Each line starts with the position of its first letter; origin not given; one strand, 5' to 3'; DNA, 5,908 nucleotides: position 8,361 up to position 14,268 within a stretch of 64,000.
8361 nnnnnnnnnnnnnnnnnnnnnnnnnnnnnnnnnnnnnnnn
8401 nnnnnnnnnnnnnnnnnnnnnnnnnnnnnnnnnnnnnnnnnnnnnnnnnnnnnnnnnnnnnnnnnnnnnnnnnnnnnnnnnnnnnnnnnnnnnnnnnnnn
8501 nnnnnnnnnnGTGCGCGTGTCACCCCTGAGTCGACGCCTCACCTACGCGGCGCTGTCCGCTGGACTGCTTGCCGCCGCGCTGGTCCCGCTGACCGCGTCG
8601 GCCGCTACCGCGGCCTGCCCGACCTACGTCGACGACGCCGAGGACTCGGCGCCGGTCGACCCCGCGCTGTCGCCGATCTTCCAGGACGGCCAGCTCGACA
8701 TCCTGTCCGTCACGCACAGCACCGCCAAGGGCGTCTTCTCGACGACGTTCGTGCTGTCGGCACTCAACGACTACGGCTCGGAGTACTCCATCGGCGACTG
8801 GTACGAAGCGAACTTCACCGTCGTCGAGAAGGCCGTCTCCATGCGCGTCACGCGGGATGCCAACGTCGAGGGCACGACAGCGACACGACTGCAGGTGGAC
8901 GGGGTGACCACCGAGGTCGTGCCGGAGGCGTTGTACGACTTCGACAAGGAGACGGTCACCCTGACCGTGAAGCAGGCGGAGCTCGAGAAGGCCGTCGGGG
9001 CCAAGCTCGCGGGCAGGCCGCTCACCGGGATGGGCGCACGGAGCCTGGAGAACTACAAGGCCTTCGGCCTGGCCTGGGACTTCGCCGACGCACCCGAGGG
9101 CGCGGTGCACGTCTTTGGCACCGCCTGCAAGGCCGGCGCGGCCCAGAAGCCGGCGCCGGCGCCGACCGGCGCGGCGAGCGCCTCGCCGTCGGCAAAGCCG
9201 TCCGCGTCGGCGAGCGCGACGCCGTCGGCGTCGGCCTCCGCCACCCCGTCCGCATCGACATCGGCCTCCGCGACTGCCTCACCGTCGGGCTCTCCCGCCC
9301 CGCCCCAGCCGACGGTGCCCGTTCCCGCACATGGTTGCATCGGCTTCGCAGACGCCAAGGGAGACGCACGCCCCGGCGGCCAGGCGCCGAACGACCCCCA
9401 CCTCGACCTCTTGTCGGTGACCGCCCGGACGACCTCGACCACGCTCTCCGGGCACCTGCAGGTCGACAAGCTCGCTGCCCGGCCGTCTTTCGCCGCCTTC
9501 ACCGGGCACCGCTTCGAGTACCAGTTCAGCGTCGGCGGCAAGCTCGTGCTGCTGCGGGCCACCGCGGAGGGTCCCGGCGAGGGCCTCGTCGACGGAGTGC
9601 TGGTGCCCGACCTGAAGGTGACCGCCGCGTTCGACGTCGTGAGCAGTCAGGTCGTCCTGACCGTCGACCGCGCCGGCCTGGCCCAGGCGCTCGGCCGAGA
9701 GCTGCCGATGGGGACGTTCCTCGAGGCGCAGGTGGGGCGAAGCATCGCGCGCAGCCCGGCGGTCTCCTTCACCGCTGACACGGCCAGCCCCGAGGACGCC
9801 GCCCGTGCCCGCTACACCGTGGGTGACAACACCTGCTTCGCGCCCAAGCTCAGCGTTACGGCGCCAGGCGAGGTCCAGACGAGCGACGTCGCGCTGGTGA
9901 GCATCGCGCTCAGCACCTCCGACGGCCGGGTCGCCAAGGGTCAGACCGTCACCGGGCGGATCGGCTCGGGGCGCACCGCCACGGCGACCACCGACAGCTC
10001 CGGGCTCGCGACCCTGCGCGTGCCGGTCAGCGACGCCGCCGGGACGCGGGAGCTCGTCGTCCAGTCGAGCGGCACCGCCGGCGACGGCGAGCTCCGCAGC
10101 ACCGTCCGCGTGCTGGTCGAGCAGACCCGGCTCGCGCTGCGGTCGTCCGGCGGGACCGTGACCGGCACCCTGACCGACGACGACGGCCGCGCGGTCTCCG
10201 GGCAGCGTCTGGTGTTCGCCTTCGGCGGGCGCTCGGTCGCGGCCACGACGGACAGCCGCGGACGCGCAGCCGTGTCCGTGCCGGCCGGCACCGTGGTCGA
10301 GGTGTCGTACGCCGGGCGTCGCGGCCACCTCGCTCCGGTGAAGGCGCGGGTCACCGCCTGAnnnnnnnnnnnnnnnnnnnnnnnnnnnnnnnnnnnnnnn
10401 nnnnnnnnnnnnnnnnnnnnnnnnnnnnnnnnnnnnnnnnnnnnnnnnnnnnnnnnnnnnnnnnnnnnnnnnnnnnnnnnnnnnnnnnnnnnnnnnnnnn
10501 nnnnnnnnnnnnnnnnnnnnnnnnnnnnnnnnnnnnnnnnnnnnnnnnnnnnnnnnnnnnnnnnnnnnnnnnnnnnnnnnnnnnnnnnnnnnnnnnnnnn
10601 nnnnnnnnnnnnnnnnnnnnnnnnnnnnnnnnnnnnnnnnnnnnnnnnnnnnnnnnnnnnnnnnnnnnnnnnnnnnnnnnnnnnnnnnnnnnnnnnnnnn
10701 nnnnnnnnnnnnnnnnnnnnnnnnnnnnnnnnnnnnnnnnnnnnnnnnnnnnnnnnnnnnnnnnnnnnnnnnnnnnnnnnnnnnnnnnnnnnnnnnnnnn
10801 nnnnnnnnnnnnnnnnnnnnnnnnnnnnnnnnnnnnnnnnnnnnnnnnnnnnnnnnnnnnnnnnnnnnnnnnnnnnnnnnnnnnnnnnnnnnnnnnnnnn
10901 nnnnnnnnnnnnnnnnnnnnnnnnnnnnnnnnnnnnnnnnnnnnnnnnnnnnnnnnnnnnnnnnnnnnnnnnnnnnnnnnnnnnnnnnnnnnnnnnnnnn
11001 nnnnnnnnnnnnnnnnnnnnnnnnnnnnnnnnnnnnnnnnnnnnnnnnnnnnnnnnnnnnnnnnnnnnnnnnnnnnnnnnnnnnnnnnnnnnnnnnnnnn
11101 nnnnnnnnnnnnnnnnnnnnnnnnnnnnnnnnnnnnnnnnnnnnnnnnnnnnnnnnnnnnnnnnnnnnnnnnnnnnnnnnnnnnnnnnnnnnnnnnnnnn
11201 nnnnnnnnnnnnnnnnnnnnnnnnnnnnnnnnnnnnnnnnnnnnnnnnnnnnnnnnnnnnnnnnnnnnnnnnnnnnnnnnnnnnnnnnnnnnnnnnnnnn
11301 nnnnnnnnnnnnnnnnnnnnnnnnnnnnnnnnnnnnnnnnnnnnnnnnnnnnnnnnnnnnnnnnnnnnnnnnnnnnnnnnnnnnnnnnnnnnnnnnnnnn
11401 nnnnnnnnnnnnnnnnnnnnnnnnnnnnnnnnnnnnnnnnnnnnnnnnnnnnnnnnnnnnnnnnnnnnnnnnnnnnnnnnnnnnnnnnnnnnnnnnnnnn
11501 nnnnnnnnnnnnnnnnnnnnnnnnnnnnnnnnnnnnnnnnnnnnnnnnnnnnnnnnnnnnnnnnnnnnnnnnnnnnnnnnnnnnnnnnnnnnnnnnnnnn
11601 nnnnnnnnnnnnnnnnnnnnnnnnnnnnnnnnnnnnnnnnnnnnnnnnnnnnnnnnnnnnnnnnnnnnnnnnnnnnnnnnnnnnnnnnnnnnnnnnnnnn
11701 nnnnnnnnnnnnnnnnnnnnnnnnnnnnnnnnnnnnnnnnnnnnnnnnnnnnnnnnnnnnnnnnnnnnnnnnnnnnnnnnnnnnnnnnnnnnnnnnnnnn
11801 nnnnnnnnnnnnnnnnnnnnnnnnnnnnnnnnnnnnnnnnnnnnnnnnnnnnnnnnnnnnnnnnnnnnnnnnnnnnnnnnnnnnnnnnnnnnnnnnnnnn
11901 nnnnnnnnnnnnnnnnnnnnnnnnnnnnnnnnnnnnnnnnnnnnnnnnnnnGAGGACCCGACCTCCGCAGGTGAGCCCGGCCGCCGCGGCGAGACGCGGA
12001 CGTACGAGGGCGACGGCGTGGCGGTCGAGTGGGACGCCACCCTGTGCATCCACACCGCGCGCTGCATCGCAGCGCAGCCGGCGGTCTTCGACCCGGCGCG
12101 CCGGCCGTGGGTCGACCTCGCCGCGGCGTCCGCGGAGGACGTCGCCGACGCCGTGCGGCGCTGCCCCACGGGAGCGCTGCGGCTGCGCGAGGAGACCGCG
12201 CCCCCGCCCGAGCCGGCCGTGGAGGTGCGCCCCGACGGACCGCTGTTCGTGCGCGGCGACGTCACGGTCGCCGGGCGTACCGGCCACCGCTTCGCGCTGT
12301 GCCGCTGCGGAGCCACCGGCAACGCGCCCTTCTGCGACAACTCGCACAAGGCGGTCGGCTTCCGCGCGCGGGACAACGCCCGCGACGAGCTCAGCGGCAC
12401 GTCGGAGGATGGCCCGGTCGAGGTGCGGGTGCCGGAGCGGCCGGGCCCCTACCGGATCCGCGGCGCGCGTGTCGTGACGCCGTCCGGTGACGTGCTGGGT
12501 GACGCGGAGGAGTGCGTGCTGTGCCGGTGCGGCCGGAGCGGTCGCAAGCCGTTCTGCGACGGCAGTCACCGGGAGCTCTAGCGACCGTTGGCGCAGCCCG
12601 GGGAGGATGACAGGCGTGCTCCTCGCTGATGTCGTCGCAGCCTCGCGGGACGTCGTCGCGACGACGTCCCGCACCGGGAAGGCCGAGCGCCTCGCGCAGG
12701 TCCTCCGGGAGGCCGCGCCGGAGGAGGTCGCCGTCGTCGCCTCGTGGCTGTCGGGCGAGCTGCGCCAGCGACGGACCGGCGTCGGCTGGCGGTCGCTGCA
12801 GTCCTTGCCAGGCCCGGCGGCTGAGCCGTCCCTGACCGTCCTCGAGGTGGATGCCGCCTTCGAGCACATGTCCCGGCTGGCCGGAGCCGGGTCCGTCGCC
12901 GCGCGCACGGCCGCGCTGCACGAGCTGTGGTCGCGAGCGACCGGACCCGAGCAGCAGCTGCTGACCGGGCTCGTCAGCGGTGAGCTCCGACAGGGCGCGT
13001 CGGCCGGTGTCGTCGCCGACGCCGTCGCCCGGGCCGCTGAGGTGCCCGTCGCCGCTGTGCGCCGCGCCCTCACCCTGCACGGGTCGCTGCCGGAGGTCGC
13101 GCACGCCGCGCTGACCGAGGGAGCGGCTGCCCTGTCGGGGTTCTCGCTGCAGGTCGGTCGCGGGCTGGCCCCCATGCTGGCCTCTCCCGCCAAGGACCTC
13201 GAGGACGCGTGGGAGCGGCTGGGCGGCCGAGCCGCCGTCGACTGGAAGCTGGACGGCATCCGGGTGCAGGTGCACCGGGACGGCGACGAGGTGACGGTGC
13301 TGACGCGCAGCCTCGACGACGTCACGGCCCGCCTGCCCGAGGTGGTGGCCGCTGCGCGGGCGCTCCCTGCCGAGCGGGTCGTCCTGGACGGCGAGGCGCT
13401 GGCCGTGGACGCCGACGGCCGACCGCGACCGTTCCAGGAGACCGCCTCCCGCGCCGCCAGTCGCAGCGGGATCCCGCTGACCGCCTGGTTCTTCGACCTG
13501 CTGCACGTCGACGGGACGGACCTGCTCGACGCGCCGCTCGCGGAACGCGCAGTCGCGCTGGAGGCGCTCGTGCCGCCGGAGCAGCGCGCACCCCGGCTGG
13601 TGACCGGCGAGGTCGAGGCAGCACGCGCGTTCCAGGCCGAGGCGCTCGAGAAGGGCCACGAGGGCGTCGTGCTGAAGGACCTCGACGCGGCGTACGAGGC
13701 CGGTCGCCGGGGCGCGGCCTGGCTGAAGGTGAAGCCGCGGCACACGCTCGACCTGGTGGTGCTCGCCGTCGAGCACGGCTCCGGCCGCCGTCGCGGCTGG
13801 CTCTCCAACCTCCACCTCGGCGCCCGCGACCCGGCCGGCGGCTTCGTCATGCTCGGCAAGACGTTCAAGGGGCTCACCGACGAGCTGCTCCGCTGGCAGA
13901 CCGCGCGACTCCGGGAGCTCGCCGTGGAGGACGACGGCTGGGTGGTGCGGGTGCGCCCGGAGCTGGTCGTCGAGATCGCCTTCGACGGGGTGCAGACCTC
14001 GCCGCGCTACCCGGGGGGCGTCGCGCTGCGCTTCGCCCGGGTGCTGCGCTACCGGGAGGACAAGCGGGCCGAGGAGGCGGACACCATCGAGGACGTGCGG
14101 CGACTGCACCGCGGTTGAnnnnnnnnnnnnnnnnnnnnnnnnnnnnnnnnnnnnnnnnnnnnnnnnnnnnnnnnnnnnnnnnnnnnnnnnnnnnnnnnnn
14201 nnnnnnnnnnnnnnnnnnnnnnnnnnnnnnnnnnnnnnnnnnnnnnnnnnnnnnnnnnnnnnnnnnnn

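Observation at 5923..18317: A ~165-aa cysteine-bracketed module recurs four times in three exported proteins flanking guaA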

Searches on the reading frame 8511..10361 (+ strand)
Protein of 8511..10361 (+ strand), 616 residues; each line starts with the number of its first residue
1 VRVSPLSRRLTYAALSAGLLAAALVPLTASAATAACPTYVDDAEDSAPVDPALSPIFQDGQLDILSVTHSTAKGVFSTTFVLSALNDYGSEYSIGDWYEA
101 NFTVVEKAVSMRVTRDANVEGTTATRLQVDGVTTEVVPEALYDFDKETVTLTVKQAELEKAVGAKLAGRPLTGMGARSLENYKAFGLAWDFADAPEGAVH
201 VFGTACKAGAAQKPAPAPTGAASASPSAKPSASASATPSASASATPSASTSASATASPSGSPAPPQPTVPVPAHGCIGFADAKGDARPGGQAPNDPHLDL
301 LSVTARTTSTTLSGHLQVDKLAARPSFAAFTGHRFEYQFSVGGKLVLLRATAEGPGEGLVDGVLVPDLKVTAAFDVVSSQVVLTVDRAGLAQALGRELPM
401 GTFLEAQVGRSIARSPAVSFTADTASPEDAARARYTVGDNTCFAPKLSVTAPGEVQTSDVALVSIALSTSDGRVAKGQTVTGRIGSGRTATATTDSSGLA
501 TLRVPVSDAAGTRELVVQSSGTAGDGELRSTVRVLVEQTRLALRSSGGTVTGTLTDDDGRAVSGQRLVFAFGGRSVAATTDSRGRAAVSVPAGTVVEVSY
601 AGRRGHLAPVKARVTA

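Call 3: search_protein_families(library=pfam, proteins=[window:8511-10361:+], max_evalue=1)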
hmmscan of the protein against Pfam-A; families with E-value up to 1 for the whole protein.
window:8511-10361:+ (616 aa): 1 family
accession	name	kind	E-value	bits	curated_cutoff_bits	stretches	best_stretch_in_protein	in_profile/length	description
PF17789.7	MG4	-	0.0066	17.1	24.7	1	464-512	19-68/95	Macroglobulin domain MG4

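Call 4: search_protein_families(library=ncbifam, proteins=[window:8511-10361:+], max_evalue=1)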
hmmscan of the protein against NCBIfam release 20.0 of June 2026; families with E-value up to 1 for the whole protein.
window:8511-10361:+ (616 aa): 1 family
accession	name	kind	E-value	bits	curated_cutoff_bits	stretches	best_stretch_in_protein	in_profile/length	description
NF033510.3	Ca_tandemer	repeat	0.12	12.8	50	0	471-524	36-93/96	Ca2+-stabilized repeat-containing adhesin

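Call 11: find_homologous_proteins(query=window:8511-10361:+, max_evalue=0.001)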
Query window:8511-10361:+ (616 aa): 35 proteins with E <= 0.001 among 8000 candidates.
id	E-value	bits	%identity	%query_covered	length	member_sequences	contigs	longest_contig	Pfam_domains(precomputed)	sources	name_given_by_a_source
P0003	0.0e+0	1292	100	100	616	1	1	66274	-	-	-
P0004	1.3e-269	914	74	100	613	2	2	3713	-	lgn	-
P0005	4.6e-233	793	66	99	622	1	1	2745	-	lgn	-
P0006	1.3e-229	782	69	57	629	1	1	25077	-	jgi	jgi:hypothetical protein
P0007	1.2e-226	772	66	56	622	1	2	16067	-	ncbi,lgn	-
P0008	1.2e-216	739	58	100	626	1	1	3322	-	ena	-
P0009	7.2e-215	733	61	100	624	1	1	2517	-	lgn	-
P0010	1.4e-209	716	59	99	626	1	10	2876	-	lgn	-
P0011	5.8e-209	714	58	100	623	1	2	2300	-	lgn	-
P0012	1.5e-208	712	59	99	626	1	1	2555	-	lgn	-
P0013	7.4e-208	710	59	100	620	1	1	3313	-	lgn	-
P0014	2.6e-204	698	58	99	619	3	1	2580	-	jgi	jgi:hypothetical protein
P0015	3.6e-194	665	57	99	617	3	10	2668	-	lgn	-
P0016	7.5e-192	657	57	100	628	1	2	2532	-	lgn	-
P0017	2.1e-191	656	56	100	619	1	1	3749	-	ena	-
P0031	4.1e-67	245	36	98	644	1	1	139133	-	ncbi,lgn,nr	ncbi:MAG: hypothetical protein Q8R60_13385 [Mycobacteriales bacterium]|nr:hypothetical protein [Myco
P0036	1.8e-42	164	33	98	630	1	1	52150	PF02369.23,PF13620.13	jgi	jgi:hypothetical protein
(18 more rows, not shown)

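Call 33: find_encoding_contigs(protein=P0031, flank=10000, max_places=2)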
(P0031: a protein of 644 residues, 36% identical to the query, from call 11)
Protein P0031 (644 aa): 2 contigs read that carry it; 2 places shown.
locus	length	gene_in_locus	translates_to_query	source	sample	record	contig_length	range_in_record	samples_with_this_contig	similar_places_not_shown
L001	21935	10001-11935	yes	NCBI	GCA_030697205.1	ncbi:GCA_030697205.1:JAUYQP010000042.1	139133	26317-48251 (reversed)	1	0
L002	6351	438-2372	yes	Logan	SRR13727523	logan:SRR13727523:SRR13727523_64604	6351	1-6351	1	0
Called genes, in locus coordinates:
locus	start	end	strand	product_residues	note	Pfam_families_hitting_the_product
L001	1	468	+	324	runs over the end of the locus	PF13411:MerR_1, PF00376:MerR (weak), PF02607:B12-binding_2 (weak), PF02310:B12-binding (weak)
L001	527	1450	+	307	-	PF13424:TPR_12 (faint)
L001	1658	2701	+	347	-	PF07730:HisKA_3 (weak)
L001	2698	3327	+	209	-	PF00072:Response_reg, PF00196:GerE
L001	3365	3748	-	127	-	PF17252:DUF5319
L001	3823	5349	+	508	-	PF00478:IMPDH, PF03060:NMO (faint), PF00571:CBS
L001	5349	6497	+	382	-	PF00478:IMPDH, PF03060:NMO (faint), PF01070:FMN_dh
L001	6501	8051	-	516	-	PF00082:Peptidase_S8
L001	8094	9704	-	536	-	PF00082:Peptidase_S8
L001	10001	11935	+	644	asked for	-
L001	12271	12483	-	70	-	-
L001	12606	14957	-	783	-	-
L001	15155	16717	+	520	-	PF00117:GATase, PF07722:Peptidase_C26, PF02540:NAD_synthase (weak), PF00958:GMP_synt_C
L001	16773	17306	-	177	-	PF08843:AbiEii (faint)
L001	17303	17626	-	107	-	PF13560:HTH_31, PF12844:HTH_19 (weak), PF01381:HTH_3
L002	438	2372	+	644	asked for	-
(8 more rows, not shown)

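Call 34: find_encoding_contigs(protein=P0036, flank=10000, max_places=2)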
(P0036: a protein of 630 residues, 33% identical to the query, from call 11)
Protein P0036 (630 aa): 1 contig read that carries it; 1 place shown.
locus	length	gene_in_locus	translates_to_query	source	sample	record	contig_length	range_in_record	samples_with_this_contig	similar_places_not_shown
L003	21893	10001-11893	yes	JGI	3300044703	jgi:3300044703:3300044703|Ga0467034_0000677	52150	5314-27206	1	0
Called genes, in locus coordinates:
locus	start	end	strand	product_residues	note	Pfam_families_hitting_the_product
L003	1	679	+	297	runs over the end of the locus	PF13424:TPR_12 (faint)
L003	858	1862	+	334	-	-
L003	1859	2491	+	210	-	PF00072:Response_reg, PF00196:GerE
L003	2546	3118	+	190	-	PF07638:Sigma70_ECF (weak), PF04542:Sigma70_r2, PF08281:Sigma70_r4_2, PF04545:Sigma70_r4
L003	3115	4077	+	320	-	-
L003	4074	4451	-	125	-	PF17252:DUF5319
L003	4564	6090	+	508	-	PF00478:IMPDH, PF00571:CBS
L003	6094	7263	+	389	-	PF00478:IMPDH, PF03060:NMO (faint), PF01070:FMN_dh, PF05690:ThiG (faint), PF01645:Glu_synthase (weak)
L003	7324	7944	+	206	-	-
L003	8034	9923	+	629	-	-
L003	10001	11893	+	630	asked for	PF13620:CarboxypepD_reg (faint), PF02369:Big_1 (faint)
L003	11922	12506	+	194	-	-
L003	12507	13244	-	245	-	PF24553:Rv0428c_C, PF00583:Acetyltransf_1, PF13527:Acetyltransf_9 (faint), PF13480:Acetyltransf_6 (weak), PF13508:Acetyltransf_7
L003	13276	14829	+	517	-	PF00117:GATase, PF07722:Peptidase_C26, PF02540:NAD_synthase (weak), PF00958:GMP_synt_C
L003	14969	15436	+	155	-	PF26580:Mtb12_C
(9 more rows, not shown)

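Call 37: find_encoding_contigs(protein=P0003, flank=1000, max_places=3)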
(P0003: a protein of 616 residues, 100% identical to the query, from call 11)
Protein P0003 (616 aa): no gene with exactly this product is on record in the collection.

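Call 43: find_related_loci(query=A3, collection=genome_contigs, flank=8000)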
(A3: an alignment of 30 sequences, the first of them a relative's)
Query A3 (616 aa) in genome_contigs; peptide patterns used: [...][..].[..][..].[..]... (x = any residue, [..] = any of these).
96 stretches matched a pattern; 8 encode a relative of the query (tblastn E <= 1e-3); 8 distinct loci.
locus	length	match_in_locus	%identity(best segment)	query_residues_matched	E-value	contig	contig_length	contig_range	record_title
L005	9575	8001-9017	66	273-608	7e-126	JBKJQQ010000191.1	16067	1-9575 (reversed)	MAG: Mycobacteriales bacterium isolate ant_bin.503 k117_3218480, whole genome shotgun sequence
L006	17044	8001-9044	64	273-613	2e-117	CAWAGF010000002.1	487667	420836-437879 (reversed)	MAG: uncultured Actinomycetota bacterium isolate MFD02581.bin.2.167 genome assembly, contig: contig_10834, whole genome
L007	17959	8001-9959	33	6-613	2e-64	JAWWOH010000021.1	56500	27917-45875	MAG: Actinomycetota bacterium isolate BP_342 scaffold_270221, whole genome shotgun sequence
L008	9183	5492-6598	38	275-607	5e-50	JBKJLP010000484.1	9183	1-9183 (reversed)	MAG: Mycobacteriales bacterium isolate ant_bin.293 S1Ck117_921993_flag_1_multi_9.0000_len_9183, whole genome shotgun seq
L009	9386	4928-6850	33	5-611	3e-36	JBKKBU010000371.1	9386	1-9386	MAG: Mycobacteriales bacterium isolate swi_bin.373 S1Ck127_12414562_flag_0_multi_7.3519_len_9386, whole genome shotgun s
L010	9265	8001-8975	32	298-605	8e-22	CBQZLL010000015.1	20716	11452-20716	MAG TPA_asm: uncultured Frankiaceae bacterium isolate SRR11839388_metabat2_26 genome assembly, contig: ERZ27397410.2537,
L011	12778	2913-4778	30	4-602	1e-38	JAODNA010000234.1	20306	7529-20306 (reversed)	MAG: Frankiales bacterium isolate RYN_106 scaffold_2141035, whole genome shotgun sequence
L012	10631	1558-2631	28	281-586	2e-14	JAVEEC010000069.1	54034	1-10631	MAG: Frankiaceae bacterium isolate BP_191 scaffold_3131441, whole genome shotgun sequence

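Call 67: search_protein_families(library=pfam, proteins=[L007:14378-16816:+], max_evalue=0.01)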
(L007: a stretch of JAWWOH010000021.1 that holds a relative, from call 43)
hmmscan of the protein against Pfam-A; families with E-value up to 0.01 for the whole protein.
L007:14378-16816:+ (813 aa): 1 family
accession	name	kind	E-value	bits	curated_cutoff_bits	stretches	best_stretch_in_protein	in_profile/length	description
PF09286.16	Pro-kuma_activ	-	3.4e-21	76.5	23.5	1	58-186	6-136/143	Pro-kumamolisin, activation domain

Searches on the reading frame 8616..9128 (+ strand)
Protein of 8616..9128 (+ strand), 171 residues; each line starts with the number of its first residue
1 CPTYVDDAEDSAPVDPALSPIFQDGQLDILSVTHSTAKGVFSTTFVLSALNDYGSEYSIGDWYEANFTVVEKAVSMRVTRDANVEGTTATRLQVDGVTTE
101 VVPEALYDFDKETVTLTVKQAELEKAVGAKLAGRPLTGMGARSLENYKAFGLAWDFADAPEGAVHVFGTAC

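Call 8: search_solved_structures(query=window:8616-9128:+, max_evalue=10, show_alignments=2)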
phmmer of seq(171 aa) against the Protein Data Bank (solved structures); distinct sequences matched with E-value up to 10: 1.
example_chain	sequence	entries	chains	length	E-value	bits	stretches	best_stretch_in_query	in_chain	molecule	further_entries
3m05_A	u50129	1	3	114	1.1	12.2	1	71-104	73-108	uncharacterized protein PEPE_1480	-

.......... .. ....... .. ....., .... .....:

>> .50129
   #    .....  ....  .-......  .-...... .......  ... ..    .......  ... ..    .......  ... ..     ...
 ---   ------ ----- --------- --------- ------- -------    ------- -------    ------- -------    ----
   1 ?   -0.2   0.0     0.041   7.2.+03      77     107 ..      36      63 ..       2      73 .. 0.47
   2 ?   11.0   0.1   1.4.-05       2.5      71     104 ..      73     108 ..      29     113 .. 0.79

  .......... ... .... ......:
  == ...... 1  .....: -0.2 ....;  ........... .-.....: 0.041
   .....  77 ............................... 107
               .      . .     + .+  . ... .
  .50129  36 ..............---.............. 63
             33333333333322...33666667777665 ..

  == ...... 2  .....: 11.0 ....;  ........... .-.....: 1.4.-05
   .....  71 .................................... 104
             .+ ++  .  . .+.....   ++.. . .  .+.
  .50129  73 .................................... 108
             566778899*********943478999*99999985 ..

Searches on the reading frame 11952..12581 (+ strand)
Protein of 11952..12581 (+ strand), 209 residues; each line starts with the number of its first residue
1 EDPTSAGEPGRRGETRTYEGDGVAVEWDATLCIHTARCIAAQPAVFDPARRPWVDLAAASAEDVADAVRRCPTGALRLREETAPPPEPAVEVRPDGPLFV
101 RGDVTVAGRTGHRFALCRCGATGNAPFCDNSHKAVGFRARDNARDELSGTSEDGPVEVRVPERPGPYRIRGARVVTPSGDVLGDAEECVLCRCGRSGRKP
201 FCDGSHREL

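Call 70: search_protein_families(library=pfam, proteins=[window:11952-12581:+], max_evalue=0.001)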
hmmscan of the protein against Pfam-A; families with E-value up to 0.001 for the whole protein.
window:11952-12581:+ (209 aa): 2 families
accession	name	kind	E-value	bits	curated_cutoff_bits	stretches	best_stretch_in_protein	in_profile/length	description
PF09360.15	zf-CDGSH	-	6.7e-26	90.8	29.5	2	95-133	1-48/48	Iron-binding zinc finger CDGSH type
PF06902.16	Fer4_19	-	2.9e-18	66.1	24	1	18-80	1-63/64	Divergent 4Fe-4S mono-cluster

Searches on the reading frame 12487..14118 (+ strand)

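Call 70: search_protein_families(library=pfam, proteins=[window:12487-14118:+], max_evalue=0.001)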
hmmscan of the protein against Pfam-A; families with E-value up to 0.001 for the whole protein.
window:12487-14118:+ (543 aa): 4 families
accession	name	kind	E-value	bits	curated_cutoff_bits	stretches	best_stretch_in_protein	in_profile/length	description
PF01068.26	DNA_ligase_A_M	-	5.1e-46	157.4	26.2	1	229-416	1-204/204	ATP dependent DNA ligase domain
PF04679.21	DNA_ligase_A_C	-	3e-14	53.7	27.5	1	435-526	1-94/94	ATP dependent DNA ligase C terminal region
PF04675.19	DNA_ligase_A_N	-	1.6e-10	41.9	24.6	1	111-181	104-174/174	DNA ligase N terminus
PF09414.15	RNA_ligase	-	5.1e-06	27.2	27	1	252-416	6-171/171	RNA ligase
